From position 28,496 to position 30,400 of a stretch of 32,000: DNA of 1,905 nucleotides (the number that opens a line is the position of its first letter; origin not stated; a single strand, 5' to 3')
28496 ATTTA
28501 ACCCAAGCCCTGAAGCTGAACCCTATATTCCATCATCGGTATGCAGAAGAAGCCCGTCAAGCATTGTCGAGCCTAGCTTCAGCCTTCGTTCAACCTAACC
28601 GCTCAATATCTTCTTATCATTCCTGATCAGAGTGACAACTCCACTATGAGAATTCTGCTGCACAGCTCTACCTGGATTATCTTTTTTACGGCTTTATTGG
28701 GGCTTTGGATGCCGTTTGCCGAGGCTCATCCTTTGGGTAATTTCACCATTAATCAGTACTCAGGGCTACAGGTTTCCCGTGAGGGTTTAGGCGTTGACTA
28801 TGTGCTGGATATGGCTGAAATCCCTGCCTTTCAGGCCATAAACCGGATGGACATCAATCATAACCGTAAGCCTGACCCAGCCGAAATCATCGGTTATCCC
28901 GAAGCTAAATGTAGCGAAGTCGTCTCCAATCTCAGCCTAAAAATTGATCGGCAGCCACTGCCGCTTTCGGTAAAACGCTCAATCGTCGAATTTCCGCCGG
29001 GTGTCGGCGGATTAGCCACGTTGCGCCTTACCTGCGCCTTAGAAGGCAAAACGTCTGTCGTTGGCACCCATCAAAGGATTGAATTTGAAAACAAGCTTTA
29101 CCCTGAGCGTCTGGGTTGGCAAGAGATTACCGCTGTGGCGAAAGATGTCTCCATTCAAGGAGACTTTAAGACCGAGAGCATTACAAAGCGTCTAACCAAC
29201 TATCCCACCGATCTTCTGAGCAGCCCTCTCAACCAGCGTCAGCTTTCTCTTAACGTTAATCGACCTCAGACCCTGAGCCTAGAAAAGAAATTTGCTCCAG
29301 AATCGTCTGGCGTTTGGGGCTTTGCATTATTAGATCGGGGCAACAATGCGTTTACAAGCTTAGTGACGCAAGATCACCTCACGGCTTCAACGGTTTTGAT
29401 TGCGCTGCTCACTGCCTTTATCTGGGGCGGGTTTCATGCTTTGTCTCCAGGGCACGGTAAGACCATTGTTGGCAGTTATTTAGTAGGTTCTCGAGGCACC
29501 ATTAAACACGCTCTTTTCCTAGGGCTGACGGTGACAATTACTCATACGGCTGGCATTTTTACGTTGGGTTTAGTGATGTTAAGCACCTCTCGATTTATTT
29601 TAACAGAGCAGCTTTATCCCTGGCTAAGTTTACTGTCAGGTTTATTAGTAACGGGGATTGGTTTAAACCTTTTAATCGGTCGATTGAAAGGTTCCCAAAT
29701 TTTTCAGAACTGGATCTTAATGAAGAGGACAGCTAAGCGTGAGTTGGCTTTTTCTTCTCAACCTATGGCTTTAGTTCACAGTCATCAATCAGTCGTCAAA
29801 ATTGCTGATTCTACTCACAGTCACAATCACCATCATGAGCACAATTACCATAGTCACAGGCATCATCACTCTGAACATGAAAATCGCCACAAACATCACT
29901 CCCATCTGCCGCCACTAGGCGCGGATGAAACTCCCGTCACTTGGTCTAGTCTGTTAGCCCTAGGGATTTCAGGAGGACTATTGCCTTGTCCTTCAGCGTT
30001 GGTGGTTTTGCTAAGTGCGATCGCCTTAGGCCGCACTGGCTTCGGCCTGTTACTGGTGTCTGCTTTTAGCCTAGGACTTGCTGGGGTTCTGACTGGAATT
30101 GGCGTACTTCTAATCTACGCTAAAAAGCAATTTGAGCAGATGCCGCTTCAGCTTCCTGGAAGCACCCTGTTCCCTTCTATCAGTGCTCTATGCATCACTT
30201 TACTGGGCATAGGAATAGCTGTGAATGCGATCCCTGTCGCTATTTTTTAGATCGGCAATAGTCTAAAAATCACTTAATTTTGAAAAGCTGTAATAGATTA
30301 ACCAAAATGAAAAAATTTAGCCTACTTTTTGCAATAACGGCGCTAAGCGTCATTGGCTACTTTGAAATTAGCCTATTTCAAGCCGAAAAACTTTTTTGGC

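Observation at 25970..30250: Exported DUF4331 + anchored TPR + His-rich RcnA/NicO-like permease operon: candidate uncharacterised envelope metal-handling system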

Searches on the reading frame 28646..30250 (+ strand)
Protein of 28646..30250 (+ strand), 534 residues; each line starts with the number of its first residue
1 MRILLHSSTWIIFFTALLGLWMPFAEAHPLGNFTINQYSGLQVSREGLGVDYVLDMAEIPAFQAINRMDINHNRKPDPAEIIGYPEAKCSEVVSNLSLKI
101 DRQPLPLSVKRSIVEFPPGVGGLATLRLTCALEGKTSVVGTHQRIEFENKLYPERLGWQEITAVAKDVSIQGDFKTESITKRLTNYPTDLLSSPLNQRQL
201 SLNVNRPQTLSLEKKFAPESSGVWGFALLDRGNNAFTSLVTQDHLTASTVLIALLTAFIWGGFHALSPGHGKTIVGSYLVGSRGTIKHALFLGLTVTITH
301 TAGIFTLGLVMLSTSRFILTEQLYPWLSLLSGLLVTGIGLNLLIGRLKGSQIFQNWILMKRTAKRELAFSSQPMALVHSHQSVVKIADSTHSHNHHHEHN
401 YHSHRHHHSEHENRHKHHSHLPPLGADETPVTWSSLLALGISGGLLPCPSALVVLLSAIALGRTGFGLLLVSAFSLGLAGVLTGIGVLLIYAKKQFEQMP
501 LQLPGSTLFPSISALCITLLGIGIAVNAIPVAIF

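Call 3: search_protein_families(library=pfam, proteins=[window:28646-30250:+], max_evalue=0.01)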
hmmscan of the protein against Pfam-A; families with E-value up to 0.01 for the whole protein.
window:28646-30250:+ (534 aa): 2 families
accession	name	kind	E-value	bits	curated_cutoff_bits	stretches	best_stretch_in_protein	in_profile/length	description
PF03824.22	NicO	-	1.5e-17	64.4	27.7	1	253-518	4-267/287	High-affinity nickel-transport protein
PF13386.12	DsbD_2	-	2.5e-08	34.5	24.9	1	419-499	106-184/199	Cytochrome C biogenesis protein transmembrane region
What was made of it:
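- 29402..30199 (+): NicO-family transmembrane domain (residues 253-518) with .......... and GGLLPCP. PF03824 at 64.4 bits, above the 27.7 cut-off (call 3).
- On NicO family (Pfam PF03824): 64.4 bits against 27.7, residues 253-518 (call 3).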

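Call 4: search_protein_families(library=ncbifam, proteins=[window:28646-30250:+], max_evalue=0.01)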
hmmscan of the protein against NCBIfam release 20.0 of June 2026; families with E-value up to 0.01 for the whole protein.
window:28646-30250:+ (534 aa): 1 family
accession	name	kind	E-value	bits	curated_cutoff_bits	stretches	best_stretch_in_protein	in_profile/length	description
NF007454.0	PRK10019.1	subfamily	1.1e-33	116.7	195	1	253-526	16-275/283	nickel/cobalt efflux transporter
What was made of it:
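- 29402..30199 (+): NF007454, the RcnA-like subfamily, scores 116.7, below the 195 cut-off (call 4).
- On RcnA-type Ni/Co efflux subfamily (NCBIfam NF007454): 116.7 bits against a cut-off of 195 (call 4).
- Checked: Gene 3 scores below NCBIfam's cut-off for the RcnA subfamily (116.7 against 195, call 4).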

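Call 10: find_encoding_contigs(protein=window:28646-30250:+, flank=10000, max_places=4)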
Protein window:28646-30250:+ (534 aa): no gene with exactly this product is on record in the collection.

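Call 11: find_homologous_proteins(query=window:28646-30250:+, max_evalue=0.00001)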
Query window:28646-30250:+ (534 aa): 8000 proteins with E <= 0.00001 among 8000 candidates; the best 120 are listed.
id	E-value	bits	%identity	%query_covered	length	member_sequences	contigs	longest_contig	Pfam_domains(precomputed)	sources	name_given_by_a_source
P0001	0.0e+0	1196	100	100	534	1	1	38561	PF03824.23,PF13386.13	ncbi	-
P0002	0.0e+0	1052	88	100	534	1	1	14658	PF03824.23,PF13386.13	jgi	jgi:nickel/cobalt transporter (NicO) family protein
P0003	0.0e+0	1050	87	100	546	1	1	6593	PF03824.23,PF13386.13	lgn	-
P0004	0.0e+0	1037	86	100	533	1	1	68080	PF03824.23,PF13386.13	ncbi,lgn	-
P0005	4.9e-273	925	77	100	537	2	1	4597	PF03824.23,PF13386.13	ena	-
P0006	3.0e-253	859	74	100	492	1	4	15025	PF03824.23,PF13386.13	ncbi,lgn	-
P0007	1.0e-250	851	81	65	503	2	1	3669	PF03824.23,PF13386.13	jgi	jgi:nickel/cobalt transporter (NicO) family protein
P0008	4.5e-249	846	80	65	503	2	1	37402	PF03824.23,PF13386.13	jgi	jgi:nickel/cobalt transporter (NicO) family protein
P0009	5.5e-248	842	81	65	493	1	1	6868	PF03824.23,PF13386.13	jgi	jgi:nickel/cobalt transporter (NicO) family protein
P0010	7.1e-248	842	81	65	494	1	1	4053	PF03824.23,PF13386.13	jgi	jgi:nickel/cobalt transporter (NicO) family protein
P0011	2.0e-246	837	65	100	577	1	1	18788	PF03824.23,PF13386.13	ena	-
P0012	7.4e-245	832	71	100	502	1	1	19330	PF03824.23,PF13386.13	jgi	jgi:nickel/cobalt transporter (NicO) family protein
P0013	2.5e-241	820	71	100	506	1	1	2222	PF03824.23,PF13386.13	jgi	jgi:nickel/cobalt transporter (NicO) family protein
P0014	3.0e-241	820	77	66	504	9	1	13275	PF03824.23,PF13386.13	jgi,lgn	jgi:nickel/cobalt transporter (NicO) family protein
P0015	1.3e-240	818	78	66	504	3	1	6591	PF03824.23,PF13386.13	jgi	jgi:nickel/cobalt transporter (NicO) family protein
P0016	3.8e-239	813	65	100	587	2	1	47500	PF03824.23,PF13386.13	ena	-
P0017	5.1e-210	717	68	90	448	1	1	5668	PF03824.23,PF13386.13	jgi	jgi:nickel/cobalt transporter (NicO) family protein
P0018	3.1e-198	678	59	99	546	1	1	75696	PF03824.23,PF13386.13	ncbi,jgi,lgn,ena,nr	ncbi:MAG: sulfite exporter TauE/SafE family protein [Myxacorys chilensis ATA2-1-KO14]|jgi:ABC-type n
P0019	2.3e-197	675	59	99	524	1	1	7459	PF03824.23,PF13386.13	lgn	-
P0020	1.3e-194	666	57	99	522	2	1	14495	PF03824.23,PF13386.13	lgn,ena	-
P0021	7.5e-193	660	61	66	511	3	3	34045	PF03824.23,PF13386.13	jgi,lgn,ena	jgi:ABC-type nickel/cobalt efflux system permease component RcnA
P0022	1.0e-190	653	56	99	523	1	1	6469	PF03824.23,PF13386.13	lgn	-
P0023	1.5e-189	649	59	99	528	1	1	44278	PF03824.23,PF13386.13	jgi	jgi:nickel/cobalt transporter (NicO) family protein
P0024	5.5e-189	647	56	99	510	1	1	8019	PF03824.23,PF13386.13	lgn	-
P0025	1.5e-188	646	56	100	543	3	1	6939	PF03824.23,PF13386.13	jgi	jgi:ABC-type nickel/cobalt efflux system permease component RcnA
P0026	4.0e-188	645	56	99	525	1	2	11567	PF03824.23,PF13386.13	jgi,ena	jgi:ABC-type nickel/cobalt efflux system permease component RcnA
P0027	6.3e-187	641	57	99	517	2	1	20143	PF03824.23,PF13386.13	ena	-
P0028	8.1e-187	640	56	99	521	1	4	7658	PF03824.23,PF13386.13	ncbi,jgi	jgi:ABC-type nickel/cobalt efflux system permease component RcnA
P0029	8.4e-187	640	58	99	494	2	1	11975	PF03824.23,PF13386.13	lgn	-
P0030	1.6e-186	639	58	99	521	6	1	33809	PF03824.23,PF13386.13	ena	-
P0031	4.9e-186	638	62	66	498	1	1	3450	PF03824.23,PF13386.13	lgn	-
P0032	5.2e-186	638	60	67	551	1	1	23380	PF03824.23,PF13386.13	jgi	jgi:nickel/cobalt transporter (NicO) family protein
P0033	1.3e-185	636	58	99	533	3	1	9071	PF03824.23,PF13386.13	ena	-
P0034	1.6e-185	636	59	99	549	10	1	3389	PF03824.23,PF13386.13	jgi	jgi:ABC-type nickel/cobalt efflux system permease component RcnA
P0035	7.5e-185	634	62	66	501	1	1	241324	PF03824.23,PF13386.13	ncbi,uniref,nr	ncbi:sulfite exporter TauE/SafE family protein [Nostoc sp. CHAB 5784]|uniref:nickel/cobalt transport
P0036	9.5e-185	633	57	99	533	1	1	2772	PF03824.23,PF13386.13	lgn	-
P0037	1.5e-184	633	61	66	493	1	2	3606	PF03824.23,PF13386.13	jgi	jgi:nickel/cobalt transporter (NicO) family protein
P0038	3.0e-184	632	57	99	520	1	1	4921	PF03824.23,PF13386.13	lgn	-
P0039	4.2e-184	631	61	66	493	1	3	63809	PF03824.23,PF13386.13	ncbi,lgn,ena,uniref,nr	ncbi:MAG: sulfite exporter TauE/SafE family protein [Nostoc sp. NMS1]|uniref:nickel/cobalt transport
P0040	1.1e-183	630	62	66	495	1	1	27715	PF03824.23,PF13386.13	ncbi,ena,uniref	ncbi:nickel/cobalt transporter [uncultured Nostoc sp.]|uniref:nickel/cobalt transporter n=1 Tax=uncu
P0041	2.7e-183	629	62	66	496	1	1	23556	PF03824.23,PF13386.13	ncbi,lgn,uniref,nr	ncbi:high-affinity nickel-transporter [Nostoc minutum NIES-26]|uniref:Nickel/cobalt efflux system n=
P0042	3.8e-183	628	60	66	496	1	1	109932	PF03824.23,PF13386.13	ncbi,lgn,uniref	ncbi:nickel/cobalt transporter [Nostoc sp.]|uniref:nickel/cobalt transporter n=1 Tax=Nostoc sp. TaxI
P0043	3.9e-183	628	57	99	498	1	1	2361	PF03824.23,PF13386.13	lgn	-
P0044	4.4e-183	628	57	99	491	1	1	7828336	PF03824.23,PF13386.13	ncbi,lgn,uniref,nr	ncbi:high-affinity nickel-transporter [Nostoc sp. C052]|uniref:nickel/cobalt transporter n=1 Tax=Nos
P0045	5.2e-183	628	61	66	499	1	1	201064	PF03824.23,PF13386.13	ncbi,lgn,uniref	ncbi:MAG: sulfite exporter TauE/SafE family protein [Nostoc sp.]|uniref:nickel/cobalt transporter n=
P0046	7.8e-183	627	61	66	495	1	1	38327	PF03824.23,PF13386.13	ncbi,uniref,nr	ncbi:sulfite exporter TauE/SafE family protein [Nostoc sp. NMS4]|uniref:nickel/cobalt transporter n=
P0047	1.2e-182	627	58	99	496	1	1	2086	PF03824.23,PF13386.13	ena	-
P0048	1.7e-182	626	58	98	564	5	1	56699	PF03824.23,PF13386.13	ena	-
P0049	1.7e-182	626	57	99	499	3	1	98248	PF03824.23,PF13386.13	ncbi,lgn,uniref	ncbi:nickel/cobalt transporter [Nostoc sp.]|uniref:nickel/cobalt transporter n=1 Tax=Nostoc sp. TaxI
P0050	2.4e-182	625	60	66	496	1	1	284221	PF03824.23,PF13386.13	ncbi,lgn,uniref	ncbi:nickel/cobalt transporter [Nostoc sp.]|uniref:nickel/cobalt transporter n=1 Tax=Nostoc sp. TaxI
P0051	2.7e-182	625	62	66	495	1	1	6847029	PF03824.23,PF13386.13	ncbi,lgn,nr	ncbi:high-affinity nickel-transporter [Cylindrospermum sp. NIES-4074]|nr:high-affinity nickel-transp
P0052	3.6e-182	625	62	66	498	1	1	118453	PF03824.23,PF13386.13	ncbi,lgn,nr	ncbi:MAG TPA: sulfite exporter TauE/SafE family protein [Nodularia sp. (in: cyanobacteria)]|nr:sulfi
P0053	4.3e-182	625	60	66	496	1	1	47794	PF03824.23,PF13386.13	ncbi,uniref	ncbi:nickel/cobalt transporter [Nostoc sp.]|uniref:nickel/cobalt transporter n=1 Tax=Nostoc sp. TaxI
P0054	4.7e-182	624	61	66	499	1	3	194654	PF03824.23,PF13386.13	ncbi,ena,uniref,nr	ncbi:sulfite exporter TauE/SafE family protein [uncultured Nostoc sp.]|uniref:nickel/cobalt transpor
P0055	5.6e-182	624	57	99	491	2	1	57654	PF03824.23,PF13386.13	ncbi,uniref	ncbi:nickel/cobalt transporter [Nostoc sp.]|uniref:nickel/cobalt transporter n=1 Tax=Nostoc sp. TaxI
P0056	5.8e-182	624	58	99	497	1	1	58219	PF03824.23,PF13386.13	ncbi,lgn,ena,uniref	ncbi:MAG: sulfite exporter TauE/SafE family protein [Nostoc sp.]|uniref:nickel/cobalt transporter n=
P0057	6.3e-182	624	57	99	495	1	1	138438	PF03824.23,PF13386.13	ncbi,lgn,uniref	ncbi:MAG: sulfite exporter TauE/SafE family protein [Nostoc sp.]|uniref:nickel/cobalt transporter n=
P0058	6.9e-182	624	60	66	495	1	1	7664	PF03824.23,PF13386.13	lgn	-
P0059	7.2e-182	624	61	66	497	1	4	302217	PF03824.23,PF13386.13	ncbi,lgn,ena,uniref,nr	ncbi:MAG: sulfite exporter TauE/SafE family protein [Nostoc sp.]|uniref:nickel/cobalt transporter n=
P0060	7.3e-182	624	57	99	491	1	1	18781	PF03824.23,PF13386.13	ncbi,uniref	ncbi:MAG: sulfite exporter TauE/SafE family protein [Nostoc sp.]|uniref:nickel/cobalt transporter n=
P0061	7.8e-182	624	57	99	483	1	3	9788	PF03824.23,PF13386.13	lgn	-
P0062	1.2e-181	623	56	99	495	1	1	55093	PF03824.23,PF13386.13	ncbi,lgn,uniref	ncbi:MAG: sulfite exporter TauE/SafE family protein [Nostoc sp.]|uniref:nickel/cobalt transporter n=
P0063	1.4e-181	623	56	99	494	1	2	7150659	PF03824.23,PF13386.13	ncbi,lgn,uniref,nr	ncbi:high-affinity nickel-transporter [Nostoc commune NIES-4072]|uniref:High-affinity nickel-transpo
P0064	1.4e-181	623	57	99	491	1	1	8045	PF03824.23,PF13386.13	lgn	-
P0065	1.5e-181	623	61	66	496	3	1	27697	PF03824.23,PF13386.13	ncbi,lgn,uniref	ncbi:nickel/cobalt transporter [Nostoc sp.]|uniref:nickel/cobalt transporter n=1 Tax=Nostoc sp. TaxI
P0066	1.5e-181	623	57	99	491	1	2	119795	PF03824.23,PF13386.13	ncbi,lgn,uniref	ncbi:MAG: sulfite exporter TauE/SafE family protein [Nostoc sp.]|uniref:nickel/cobalt transporter n=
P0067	1.6e-181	623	60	66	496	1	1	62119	PF03824.23,PF13386.13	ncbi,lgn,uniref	ncbi:nickel/cobalt transporter [Nostoc sp.]|uniref:nickel/cobalt transporter n=1 Tax=Nostoc sp. TaxI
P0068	1.7e-181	623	63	65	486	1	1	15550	PF03824.23,PF13386.13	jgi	jgi:nickel/cobalt transporter (NicO) family protein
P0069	1.7e-181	623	56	99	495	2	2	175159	PF03824.23,PF13386.13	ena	-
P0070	1.8e-181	623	61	66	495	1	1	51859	PF03824.23,PF13386.13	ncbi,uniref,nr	ncbi:nickel/cobalt transporter [Nostoc sp. PA-18-2419]|uniref:nickel/cobalt transporter n=1 Tax=Nost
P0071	1.9e-181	622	56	99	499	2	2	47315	PF03824.23,PF13386.13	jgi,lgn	-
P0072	2.2e-181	622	57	99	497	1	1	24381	PF03824.23,PF13386.13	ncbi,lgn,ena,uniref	ncbi:nickel/cobalt transporter [Nostoc sp.]|uniref:nickel/cobalt transporter n=1 Tax=Nostoc sp. TaxI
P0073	2.4e-181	622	56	99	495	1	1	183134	PF03824.23,PF13386.13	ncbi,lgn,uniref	ncbi:nickel/cobalt transporter [Nostoc sp.]|uniref:nickel/cobalt transporter n=1 Tax=Nostoc sp. TaxI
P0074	2.7e-181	622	57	99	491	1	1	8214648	PF03824.23,PF13386.13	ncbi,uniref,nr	ncbi:nickel/cobalt transporter [Nostoc sp. 'Peltigera membranacea cyanobiont' N6]|uniref:nickel/coba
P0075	3.5e-181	622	61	66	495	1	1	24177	PF03824.23,PF13386.13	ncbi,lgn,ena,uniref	ncbi:nickel/cobalt transporter [Nostoc sp.]|uniref:nickel/cobalt transporter n=1 Tax=Nostoc sp. TaxI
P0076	5.2e-181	621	61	66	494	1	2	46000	PF03824.23,PF13386.13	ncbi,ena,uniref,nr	ncbi:MAG: sulfite exporter TauE/SafE family protein [Nostoc sp.]|uniref:nickel/cobalt transporter n=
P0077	6.2e-181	621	57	99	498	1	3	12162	PF03824.23,PF13386.13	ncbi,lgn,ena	-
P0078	6.4e-181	621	58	99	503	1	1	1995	PF03824.23,PF13386.13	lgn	-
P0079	7.4e-181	621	57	99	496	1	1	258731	PF03824.23,PF13386.13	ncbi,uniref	ncbi:MAG: sulfite exporter TauE/SafE family protein [Nostoc sp.]|uniref:nickel/cobalt transporter n=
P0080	7.8e-181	620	61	66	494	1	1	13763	PF03824.23,PF13386.13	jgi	jgi:ABC-type nickel/cobalt efflux system permease component RcnA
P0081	1.1e-180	620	56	99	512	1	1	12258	PF03824.23,PF13386.13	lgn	-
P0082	1.2e-180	620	56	99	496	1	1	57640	PF03824.23,PF13386.13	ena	-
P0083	1.6e-180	619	56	99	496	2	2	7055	PF03824.23,PF13386.13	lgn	-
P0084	1.9e-180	619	61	66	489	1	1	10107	PF03824.23,PF13386.13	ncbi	-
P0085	2.2e-180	619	60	66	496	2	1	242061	PF03824.23,PF13386.13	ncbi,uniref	ncbi:MAG: sulfite exporter TauE/SafE family protein [Nostoc sp.]|uniref:nickel/cobalt transporter n=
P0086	2.2e-180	619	63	66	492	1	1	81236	PF03824.23,PF13386.13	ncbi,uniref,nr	ncbi:nickel/cobalt transporter [Nostoc sp. UHCC 0251]|uniref:nickel/cobalt transporter n=1 Tax=Nosto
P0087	2.6e-180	619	61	66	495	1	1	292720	PF03824.23,PF13386.13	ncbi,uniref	ncbi:nickel/cobalt transporter [Nostoc sp.]|uniref:nickel/cobalt transporter n=1 Tax=Nostoc sp. TaxI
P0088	2.6e-180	619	56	99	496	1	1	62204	PF03824.23,PF13386.13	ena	-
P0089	2.7e-180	619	62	65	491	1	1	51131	PF03824.23,PF13386.13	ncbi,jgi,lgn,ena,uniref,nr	ncbi:MAG: sulfite exporter TauE/SafE family protein [Cyanomargarita calcarea GSE-NOS-MK-12-04C]|jgi:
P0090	3.0e-180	619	54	74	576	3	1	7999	PF03824.23,PF13386.13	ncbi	-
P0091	3.1e-180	619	61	66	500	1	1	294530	PF03824.23,PF13386.13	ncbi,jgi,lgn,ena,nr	ncbi:MAG: sulfite exporter TauE/SafE family protein [Desmonostoc vinosum HA7617-LM4]|jgi:ABC-type ni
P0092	5.9e-180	618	57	99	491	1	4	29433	PF03824.23,PF13386.13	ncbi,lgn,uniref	ncbi:MAG: sulfite exporter TauE/SafE family protein [Nostoc sp.]|uniref:nickel/cobalt transporter n=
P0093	6.2e-180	617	62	66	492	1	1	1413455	PF03824.23,PF13386.13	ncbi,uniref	ncbi:sulfite exporter TauE/SafE family protein [Nostoc punctiforme UO1]|uniref:nickel/cobalt transpo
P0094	6.8e-180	617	60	66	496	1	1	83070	PF03824.23,PF13386.13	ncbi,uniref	ncbi:MAG: sulfite exporter TauE/SafE family protein [Nostoc sp.]|uniref:nickel/cobalt transporter n=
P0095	8.0e-180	617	61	66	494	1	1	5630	PF03824.23,PF13386.13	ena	-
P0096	1.0e-179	617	57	99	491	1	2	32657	PF03824.23,PF13386.13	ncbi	ncbi:nickel/cobalt transporter [Nostoc sp.]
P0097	1.2e-179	617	62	66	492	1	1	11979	PF03824.23,PF13386.13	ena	-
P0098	1.4e-179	616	62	65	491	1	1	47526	PF03824.23,PF13386.13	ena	-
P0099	1.5e-179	616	56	99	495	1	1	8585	PF03824.23,PF13386.13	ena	-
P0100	1.5e-179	616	61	66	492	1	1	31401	PF03824.23,PF13386.13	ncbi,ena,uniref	ncbi:nickel/cobalt transporter [uncultured Nostoc sp.]|uniref:nickel/cobalt transporter n=1 Tax=uncu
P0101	1.6e-179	616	57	99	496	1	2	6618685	PF03824.23,PF13386.13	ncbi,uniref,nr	ncbi:sulfite exporter TauE/SafE family protein [Nostoc sp. UHCC 0926]|uniref:nickel/cobalt transport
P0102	1.9e-179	616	61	66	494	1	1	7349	PF03824.23,PF13386.13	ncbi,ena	-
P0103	2.1e-179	616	56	99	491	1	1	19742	PF03824.23,PF13386.13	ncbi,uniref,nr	ncbi:high-affinity nickel-transporter [Nostoc sp. 'Peltigera membranacea cyanobiont' 213]|uniref:nic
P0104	2.5e-179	616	56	99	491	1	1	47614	PF03824.23,PF13386.13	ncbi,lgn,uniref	ncbi:nickel/cobalt transporter [Nostoc sp.]|uniref:nickel/cobalt transporter n=1 Tax=Nostoc sp. TaxI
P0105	3.4e-179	615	56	99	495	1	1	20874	PF03824.23,PF13386.13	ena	-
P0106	5.5e-179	614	61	66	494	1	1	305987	PF03824.23,PF13386.13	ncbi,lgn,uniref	ncbi:MAG: sulfite exporter TauE/SafE family protein [Nostoc sp.]|uniref:nickel/cobalt transporter n=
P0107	6.3e-179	614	61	66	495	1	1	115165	PF03824.23,PF13386.13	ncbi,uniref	ncbi:nickel/cobalt transporter [Nostoc sp.]|uniref:nickel/cobalt transporter n=1 Tax=Nostoc sp. TaxI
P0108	6.5e-179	614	57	99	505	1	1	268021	PF03824.23,PF13386.13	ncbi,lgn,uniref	ncbi:MAG: high-affinity nickel-transporter [Nostoc sp.]|uniref:nickel/cobalt transporter n=1 Tax=Nos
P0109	7.1e-179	614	56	99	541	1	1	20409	PF03824.23,PF13386.13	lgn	-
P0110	8.3e-179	614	56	99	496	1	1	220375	PF03824.23,PF13386.13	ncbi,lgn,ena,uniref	ncbi:nickel/cobalt transporter [uncultured Nostoc sp.]|uniref:nickel/cobalt transporter n=1 Tax=uncu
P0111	1.9e-178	613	57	99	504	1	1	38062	PF03824.23,PF13386.13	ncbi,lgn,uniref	ncbi:nickel/cobalt transporter [Anabaena sp. CCY 0017]|uniref:nickel/cobalt transporter n=1 Tax=Anab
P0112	2.1e-178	612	56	99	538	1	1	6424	PF03824.23,PF13386.13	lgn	-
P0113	2.2e-178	612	55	96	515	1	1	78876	PF03824.23,PF13386.13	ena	-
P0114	2.3e-178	612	57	99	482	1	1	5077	PF03824.23,PF13386.13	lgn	-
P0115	2.4e-178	612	59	66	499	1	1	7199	PF03824.23,PF13386.13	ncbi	-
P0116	2.6e-178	612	56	99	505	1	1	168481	PF03824.23,PF13386.13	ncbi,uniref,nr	ncbi:high-affinity nickel-transporter [Nostoc sp. KVJ3]|uniref:nickel/cobalt transporter n=1 Tax=Nos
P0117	3.1e-178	612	60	66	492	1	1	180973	PF03824.23,PF13386.13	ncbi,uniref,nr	ncbi:sulfite exporter TauE/SafE family protein [Fortiea sp. LEGE XX443]|uniref:nickel/cobalt transpo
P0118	3.8e-178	612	59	66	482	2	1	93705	PF03824.23,PF13386.13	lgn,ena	-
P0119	4.6e-178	611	59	66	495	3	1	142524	PF03824.23,PF13386.13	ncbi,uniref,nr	ncbi:high-affinity nickel-transporter [Nostoc sp. 'Peltigera membranacea cyanobiont' 210A]|uniref:ni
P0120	4.8e-178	611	61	66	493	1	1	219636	PF03824.23,PF13386.13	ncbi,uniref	ncbi:MAG: sulfite exporter TauE/SafE family protein [Nostoc sp.]|uniref:nickel/cobalt transporter n=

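Call 12: find_encoding_contigs(protein=P0001, flank=10000, max_places=2)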
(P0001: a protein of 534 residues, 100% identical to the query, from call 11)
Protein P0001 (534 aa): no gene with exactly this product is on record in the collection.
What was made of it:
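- Tried and rejected: These found nothing (calls 10, 12).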

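Call 13: find_encoding_contigs(protein=P0044, flank=10000, max_places=2)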
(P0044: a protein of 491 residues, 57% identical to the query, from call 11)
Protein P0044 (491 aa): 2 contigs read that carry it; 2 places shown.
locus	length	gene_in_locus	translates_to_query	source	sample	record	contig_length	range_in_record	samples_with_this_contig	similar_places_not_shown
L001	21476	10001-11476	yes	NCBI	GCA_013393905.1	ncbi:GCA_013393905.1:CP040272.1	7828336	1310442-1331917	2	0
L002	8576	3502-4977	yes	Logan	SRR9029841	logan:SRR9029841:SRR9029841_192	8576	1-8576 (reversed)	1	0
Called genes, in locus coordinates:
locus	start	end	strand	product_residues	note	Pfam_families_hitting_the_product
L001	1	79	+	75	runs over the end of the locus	-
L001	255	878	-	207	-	PF01209:Ubie_methyltran, PF03848:TehB, PF05401:NodS, PF05219:DREV, PF13489:Methyltransf_23, PF13847:Methyltransf_31, PF08241:Methyltransf_11, PF08242:Methyltransf_12, +4 more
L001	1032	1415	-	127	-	-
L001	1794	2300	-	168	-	PF09351:DUF1993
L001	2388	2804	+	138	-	-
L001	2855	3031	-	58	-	-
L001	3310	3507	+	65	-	PF04485:NblA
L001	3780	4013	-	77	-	PF13833:EF-hand_8 (faint), PF13499:EF-hand_7, PF13202:EF-hand_5 (faint), PF13405:EF-hand_6 (faint), PF00036:EF-hand_1 (weak)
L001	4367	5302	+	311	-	PF14261:DUF4351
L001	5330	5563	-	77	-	-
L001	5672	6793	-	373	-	-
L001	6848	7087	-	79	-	-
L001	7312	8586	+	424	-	PF14224:DUF4331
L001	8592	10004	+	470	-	PF12895:ANAPC3 (faint), PF00515:TPR_1 (faint), PF13181:TPR_8 (faint), PF13428:TPR_14 (faint), PF13432:TPR_16 (faint), PF14559:TPR_19 (faint), PF07719:TPR_2 (faint), PF25062:ARM_TT21_N, +1 more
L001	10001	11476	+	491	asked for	PF03824:NicO, PF13386:DsbD_2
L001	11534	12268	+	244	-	-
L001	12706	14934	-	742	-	PF01637:ATPase_2 (weak), PF13191:AAA_16, PF20703:nSTAND1 (faint)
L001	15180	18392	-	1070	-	PF12965:DUF3854, PF04851:ResIII (faint)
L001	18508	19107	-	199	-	PF13532:2OG-FeII_Oxy_2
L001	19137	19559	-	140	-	-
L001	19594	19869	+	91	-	-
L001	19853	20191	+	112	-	-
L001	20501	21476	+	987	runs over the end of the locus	PF05860:TPS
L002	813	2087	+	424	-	PF14224:DUF4331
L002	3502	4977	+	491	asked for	PF03824:NicO, PF13386:DsbD_2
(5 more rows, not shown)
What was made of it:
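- (3) Nostoc sp. C052 has it too (call 13).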

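Call 17: search_solved_structures(query=window:28646-30250:+, max_evalue=1)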
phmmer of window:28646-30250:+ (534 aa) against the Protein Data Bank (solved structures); distinct sequences matched with E-value up to 1: 2.
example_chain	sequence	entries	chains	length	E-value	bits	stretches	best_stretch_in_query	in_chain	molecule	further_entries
6m25_A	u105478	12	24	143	0.018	17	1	378-428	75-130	Sirohydrochlorin cobaltochelatase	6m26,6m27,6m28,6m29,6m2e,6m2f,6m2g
8i56_A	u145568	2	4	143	0.018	17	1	378-428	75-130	Sirohydrochlorin cobaltochelatase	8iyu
